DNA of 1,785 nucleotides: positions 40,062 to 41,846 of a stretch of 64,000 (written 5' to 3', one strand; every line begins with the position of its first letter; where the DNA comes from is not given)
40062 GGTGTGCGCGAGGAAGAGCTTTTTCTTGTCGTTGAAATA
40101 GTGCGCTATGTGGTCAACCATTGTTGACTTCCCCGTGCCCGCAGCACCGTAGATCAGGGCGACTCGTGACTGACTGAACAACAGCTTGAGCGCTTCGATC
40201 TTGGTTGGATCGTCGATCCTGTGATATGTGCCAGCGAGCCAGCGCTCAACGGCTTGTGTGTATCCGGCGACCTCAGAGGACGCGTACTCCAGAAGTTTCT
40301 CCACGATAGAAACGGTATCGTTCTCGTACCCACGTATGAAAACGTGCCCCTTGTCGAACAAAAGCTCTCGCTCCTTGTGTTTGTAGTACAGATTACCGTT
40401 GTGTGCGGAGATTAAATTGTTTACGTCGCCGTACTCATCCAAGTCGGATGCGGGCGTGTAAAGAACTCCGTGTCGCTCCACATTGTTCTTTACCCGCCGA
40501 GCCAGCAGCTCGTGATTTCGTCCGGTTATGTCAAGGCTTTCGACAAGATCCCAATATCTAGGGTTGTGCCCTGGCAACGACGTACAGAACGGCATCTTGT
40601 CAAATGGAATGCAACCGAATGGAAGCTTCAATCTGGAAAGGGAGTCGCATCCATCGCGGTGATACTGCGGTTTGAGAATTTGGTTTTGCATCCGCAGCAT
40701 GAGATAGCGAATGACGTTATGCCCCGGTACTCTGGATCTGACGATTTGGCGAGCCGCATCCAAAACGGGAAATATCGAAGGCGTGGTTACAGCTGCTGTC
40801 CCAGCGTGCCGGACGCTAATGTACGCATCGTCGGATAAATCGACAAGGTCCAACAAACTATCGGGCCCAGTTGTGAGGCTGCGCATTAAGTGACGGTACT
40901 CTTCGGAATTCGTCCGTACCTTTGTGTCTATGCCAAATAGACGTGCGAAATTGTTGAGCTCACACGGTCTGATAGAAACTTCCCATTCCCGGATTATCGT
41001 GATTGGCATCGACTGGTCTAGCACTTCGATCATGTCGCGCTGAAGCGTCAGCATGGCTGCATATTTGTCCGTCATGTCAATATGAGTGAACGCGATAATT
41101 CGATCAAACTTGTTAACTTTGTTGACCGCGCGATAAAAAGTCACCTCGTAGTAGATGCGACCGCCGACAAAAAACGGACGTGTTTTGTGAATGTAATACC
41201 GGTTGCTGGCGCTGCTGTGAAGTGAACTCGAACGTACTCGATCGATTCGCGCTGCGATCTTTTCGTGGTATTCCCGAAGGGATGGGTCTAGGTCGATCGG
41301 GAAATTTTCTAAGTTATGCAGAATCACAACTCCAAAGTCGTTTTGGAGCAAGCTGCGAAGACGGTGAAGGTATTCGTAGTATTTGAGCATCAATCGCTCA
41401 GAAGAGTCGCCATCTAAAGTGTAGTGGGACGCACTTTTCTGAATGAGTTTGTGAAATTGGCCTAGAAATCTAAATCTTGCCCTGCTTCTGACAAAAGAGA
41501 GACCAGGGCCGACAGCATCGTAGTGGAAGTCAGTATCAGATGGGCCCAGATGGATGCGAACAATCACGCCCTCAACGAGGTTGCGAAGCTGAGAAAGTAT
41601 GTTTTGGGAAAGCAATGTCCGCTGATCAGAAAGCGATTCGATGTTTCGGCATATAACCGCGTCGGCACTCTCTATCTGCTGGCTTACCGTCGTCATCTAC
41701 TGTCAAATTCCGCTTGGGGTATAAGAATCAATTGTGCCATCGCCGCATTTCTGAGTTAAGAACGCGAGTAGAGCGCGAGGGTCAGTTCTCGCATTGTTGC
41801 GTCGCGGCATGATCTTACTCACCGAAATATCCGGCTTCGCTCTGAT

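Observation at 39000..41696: AT-rich single-gene cassette: SF1B helicase with a ~500-aa unknown N-terminal domain, a candidate stand-alone defence gene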

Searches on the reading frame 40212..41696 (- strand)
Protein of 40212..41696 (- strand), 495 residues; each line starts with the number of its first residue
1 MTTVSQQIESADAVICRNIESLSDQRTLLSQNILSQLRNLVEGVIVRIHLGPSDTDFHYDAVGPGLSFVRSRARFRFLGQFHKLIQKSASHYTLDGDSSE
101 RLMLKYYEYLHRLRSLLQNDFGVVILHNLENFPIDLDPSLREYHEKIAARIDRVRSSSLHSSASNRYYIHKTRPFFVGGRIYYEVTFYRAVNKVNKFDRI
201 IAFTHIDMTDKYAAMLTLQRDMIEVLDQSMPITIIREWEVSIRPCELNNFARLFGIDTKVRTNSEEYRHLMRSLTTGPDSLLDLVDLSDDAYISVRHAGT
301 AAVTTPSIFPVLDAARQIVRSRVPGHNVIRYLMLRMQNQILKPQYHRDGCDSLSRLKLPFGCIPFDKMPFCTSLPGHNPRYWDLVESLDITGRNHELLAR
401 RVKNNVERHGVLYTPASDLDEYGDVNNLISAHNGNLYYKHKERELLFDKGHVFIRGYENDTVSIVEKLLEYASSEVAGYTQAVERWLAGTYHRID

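Call 52: predict_structure(alignment_id=A3)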
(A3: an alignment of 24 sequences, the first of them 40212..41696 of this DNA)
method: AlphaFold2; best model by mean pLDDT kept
length: 495 residues; sequences in the alignment: 24
mean_pLDDT: 87.1   pTM: 0.76
mean pLDDT of the five models: 87.1, 86.7, 85.5, 85.1, 83.1
residues with pLDDT >= 90: 247; 70-90: 216; 50-70: 30; < 50: 2
segments of 3 or more residues with pLDDT < 50: none
pLDDT, mean of each block of 10 residues (from residue 1): 85 92 83 87 90 79 82 75 73 61 81 87 88 74 90 78 81 82 91 79 89 92 90 93 95 95 93 82 88 91 91 96 96 93 94 95 94 91 82 88 88 91 92 92 93 94 91 90 84 57
secondary structure, 60 per line:
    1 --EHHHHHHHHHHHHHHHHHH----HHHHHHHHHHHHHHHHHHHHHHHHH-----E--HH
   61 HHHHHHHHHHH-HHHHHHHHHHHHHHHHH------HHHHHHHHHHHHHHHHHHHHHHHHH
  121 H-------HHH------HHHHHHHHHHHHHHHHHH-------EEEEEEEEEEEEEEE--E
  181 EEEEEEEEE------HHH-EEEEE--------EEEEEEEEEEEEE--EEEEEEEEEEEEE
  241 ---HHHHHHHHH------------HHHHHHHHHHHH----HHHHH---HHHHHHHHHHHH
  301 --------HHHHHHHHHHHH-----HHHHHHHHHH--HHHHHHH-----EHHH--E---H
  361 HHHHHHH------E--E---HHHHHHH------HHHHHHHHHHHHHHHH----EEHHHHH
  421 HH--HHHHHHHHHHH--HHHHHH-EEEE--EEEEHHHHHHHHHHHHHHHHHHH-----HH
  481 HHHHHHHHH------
elements in order: H4-21 H26-50 H59-71 H73-89 H96-121 H138-155 E163-177 E180-189 E200-204 E213-225 E228-240 H244-252 H265-276 H281-285 H289-300 H309-320 H326-335 H338-344 H360-367 H381-387 H394-409 H416-422 H425-435 H438-443 E445-448 E451-454 H455-473 H479-489

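Call 54: fold_search(model_id=the predicted structure, library=pdb)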
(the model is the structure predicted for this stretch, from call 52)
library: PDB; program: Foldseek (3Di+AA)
matches with E <= 10: 370; with E <= 0.001: 0
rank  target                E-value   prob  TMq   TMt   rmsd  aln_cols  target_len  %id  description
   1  9dei_I                5.0e-02  0.82  0.13  0.27  18.6       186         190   10  Trypanosoma brucei mitochondrial RNA-editing catalytic complex 1, U-deletion (RECC1) (released 2026-01-21)
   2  8b9a_2                8.4e-02  0.30  0.12  0.11  17.1       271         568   12  S. cerevisiae replisome + Ctf4, bound by pol alpha primase. Complex engaged with a fork DNA substrate containing a 60  (released 2023-08-09)
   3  9dei_L                1.3e-01  0.75  0.14  0.35   8.4       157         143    8  Trypanosoma brucei mitochondrial RNA-editing catalytic complex 1, U-deletion (RECC1) (released 2026-01-21)
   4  1x3f_B                1.7e-01  0.94  0.14  0.50   8.0       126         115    9  Crystal structure of the single-stranded DNA-binding protein from Mycobacterium SMEGMATIS (released 2005-08-15)
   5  6o0a                  2.1e-01  0.13  0.10  0.12  17.9       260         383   12  Crystal structure of flavohemoglobin from Malassezia yamatoensis with bound FAD and heme determined by iron SAD phasing (released 2019-03-06)
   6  6bhw_E                2.4e-01  0.85  0.13  0.46   5.2       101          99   12  B. subtilis SsbA (released 2018-12-19)
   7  7xv0_A                2.7e-01  0.95  0.13  0.45   7.4       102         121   14  Crystal structure of RPA70N-BLMp1 fusion (released 2023-06-14)
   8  7f5y_A                2.7e-01  0.80  0.13  0.44   5.1       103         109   10  Crystal structure of the single-stranded dna-binding protein from Mycobacterium tuberculosis- Form III (released 2022-05-11)
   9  8w0g_6                3.1e-01  0.16  0.14  0.12  18.9       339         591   10  Cryo-EM structure of a human MCM2-7 dimer (released 2024-10-02)
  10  7yny_H                3.3e-01  0.96  0.11  0.17   5.0        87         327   11  Crystal structure of baculovirus LEF-3 from Helicoverpa armigera nucleopolyhedrovirus (released 2023-01-25)
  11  9dei_O                3.4e-01  0.35  0.13  0.27  48.6       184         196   10  Trypanosoma brucei mitochondrial RNA-editing catalytic complex 1, U-deletion (RECC1) (released 2026-01-21)
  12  2pma_A                3.9e-01  0.44  0.09  0.26   7.4        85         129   10  Structural Genomics, the crystal structure of a protein Lpg0085 with unknown function (DUF785) from Legionella pneumop (released 2007-05-22)
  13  3eiv_B                4.1e-01  0.75  0.13  0.42   5.5       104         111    9  Crystal Structure of Single-stranded DNA-binding protein from Streptomyces coelicolor (released 2009-09-08)
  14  1ue1_B                4.1e-01  0.63  0.13  0.44   8.6       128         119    9  Crystal structure of the single-stranded dna-binding protein from mycobacterium tuberculosis (released 2004-02-10)
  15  9dei_P                4.3e-01  0.66  0.11  0.38   8.0       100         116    7  Trypanosoma brucei mitochondrial RNA-editing catalytic complex 1, U-deletion (RECC1) (released 2026-01-21)
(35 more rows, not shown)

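Call 60: fold_search(model_id=the predicted structure, library=viral)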
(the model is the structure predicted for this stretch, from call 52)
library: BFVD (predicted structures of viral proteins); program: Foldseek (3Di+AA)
matches with E <= 10: 613; with E <= 0.001: 0
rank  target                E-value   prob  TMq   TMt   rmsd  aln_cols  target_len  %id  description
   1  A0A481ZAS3            2.2e-03  0.98  0.16  0.08  16.9       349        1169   10  RecD helicase /ATP-dependent exoDNAse [Pithovirus LCPAC304]
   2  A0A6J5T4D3            2.7e-03  0.93  0.12  0.15  15.8       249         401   10  Uncharacterized protein [uncultured Caudovirales phage]
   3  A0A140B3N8            2.7e-03  0.91  0.11  0.13  16.5       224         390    9  (no name in the UniProt tables at hand)
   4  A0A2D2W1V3            6.2e-03  0.96  0.12  0.23  17.5       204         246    8  (no name in the UniProt tables at hand)
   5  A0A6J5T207            7.1e-03  0.97  0.15  0.28  15.3       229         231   11  Uncharacterized protein [uncultured Caudovirales phage]
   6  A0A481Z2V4            9.9e-03  0.69  0.16  0.10  21.1       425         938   10  RecD helicase /ATP-dependent exoDNAse [Pithovirus LCPAC101]
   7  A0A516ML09            1.4e-02  0.94  0.12  0.28  15.3       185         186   10  (no name in the UniProt tables at hand)
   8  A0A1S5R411            3.2e-02  0.80  0.12  0.28  20.0       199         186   10  Uncharacterized protein [Pseudomonas phage pf16]
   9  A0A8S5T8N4            5.6e-02  1.00  0.14  0.52   4.5        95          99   10  DUF3127 domain-containing protein [Siphoviridae sp. ctmwf23]
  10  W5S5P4                6.1e-02  0.47  0.16  0.12  16.1       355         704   10  RecD/TraA family helicase repair protein [Pithovirus sibericum]
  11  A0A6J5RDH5            6.7e-02  0.41  0.12  0.14  19.4       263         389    8  Uncharacterized protein [uncultured Caudovirales phage]
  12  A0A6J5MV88            7.1e-02  0.99  0.13  0.32   9.7       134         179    7  Uncharacterized protein [uncultured Caudovirales phage]
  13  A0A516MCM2            7.1e-02  0.51  0.13  0.15  14.8       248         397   13  (no name in the UniProt tables at hand)
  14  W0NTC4                7.1e-02  0.18  0.10  0.13  19.1       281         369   12  2b protein [Tobacco rattle virus]
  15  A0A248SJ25            7.7e-02  0.47  0.12  0.15  17.1       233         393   12  (no name in the UniProt tables at hand)
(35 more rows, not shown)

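Call 65: search_protein_families(library=pfam, proteins=[window:40212-41696:-], max_evalue=10)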
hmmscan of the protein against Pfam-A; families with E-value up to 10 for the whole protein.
window:40212-41696:- (495 aa): 0 families

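Call 71: search_protein_representatives(alignment_id=A3)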
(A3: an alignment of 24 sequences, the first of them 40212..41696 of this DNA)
Query: 24 sequences, 495 profile positions. Proteins with E-value up to 0.001 (for the whole library): 1224; up to 1e-10: 840; up to 1e-30: 476. The best 150 are listed.
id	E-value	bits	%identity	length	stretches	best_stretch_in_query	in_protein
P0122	1.4e-215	732.9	-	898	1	1-495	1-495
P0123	1.1e-214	730.0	-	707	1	1-495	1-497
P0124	7.4e-208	707.5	-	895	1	1-495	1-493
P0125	6.9e-200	681.2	-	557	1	1-495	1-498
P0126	2.7e-199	679.2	-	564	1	3-495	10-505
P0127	1.1e-191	654.1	-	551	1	1-495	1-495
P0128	2.5e-181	620.0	-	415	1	1-414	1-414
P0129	1.4e-180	617.5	-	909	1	4-495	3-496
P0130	1.2e-173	594.7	-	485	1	34-495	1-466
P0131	6.8e-172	588.9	-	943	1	3-495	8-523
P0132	5.6e-169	579.2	-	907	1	1-495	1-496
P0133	7.4e-169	578.8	-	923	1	3-495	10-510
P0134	1.3e-168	578.1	-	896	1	1-490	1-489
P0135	4.5e-166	569.6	-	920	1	4-495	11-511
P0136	1.3e-164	564.8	-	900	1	1-491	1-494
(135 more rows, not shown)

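Call 80: search_solved_structures(query=A3, max_evalue=10)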
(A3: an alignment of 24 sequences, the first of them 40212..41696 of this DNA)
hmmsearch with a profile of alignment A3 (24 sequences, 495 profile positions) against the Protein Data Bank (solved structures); distinct sequences matched with E-value up to 10: 1.
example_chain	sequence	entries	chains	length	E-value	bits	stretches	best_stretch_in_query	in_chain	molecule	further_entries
3lxx_A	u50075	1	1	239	0.89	11.2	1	267-345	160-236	GTPase IMAP family member 4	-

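Call 81: search_protein_families(library=phrogs, proteins=[window:40212-41696:-], max_evalue=0.01)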
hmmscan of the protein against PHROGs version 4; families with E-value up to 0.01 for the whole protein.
window:40212-41696:- (495 aa): 1 family
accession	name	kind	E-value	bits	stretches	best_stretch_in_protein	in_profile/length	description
phrog_325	-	DNA, RNA and nucleotide metabolism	4.9e-14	52.6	1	1-346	63-329/986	Dda-like helicase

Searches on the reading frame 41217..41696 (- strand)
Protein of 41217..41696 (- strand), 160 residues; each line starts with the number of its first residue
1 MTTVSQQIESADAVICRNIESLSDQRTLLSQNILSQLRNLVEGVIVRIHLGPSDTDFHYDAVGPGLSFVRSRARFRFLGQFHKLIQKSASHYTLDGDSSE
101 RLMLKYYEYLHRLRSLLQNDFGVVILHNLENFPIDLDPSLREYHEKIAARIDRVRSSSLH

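Call 65: search_protein_families(library=pfam, proteins=[window:41217-41696:-], max_evalue=10)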
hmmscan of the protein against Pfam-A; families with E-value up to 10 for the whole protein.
window:41217-41696:- (160 aa): 1 family
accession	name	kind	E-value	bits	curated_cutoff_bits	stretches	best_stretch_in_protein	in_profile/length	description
PF11264.13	ThylakoidFormat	-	0.16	12.1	27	1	31-62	15-46/216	Thylakoid formation protein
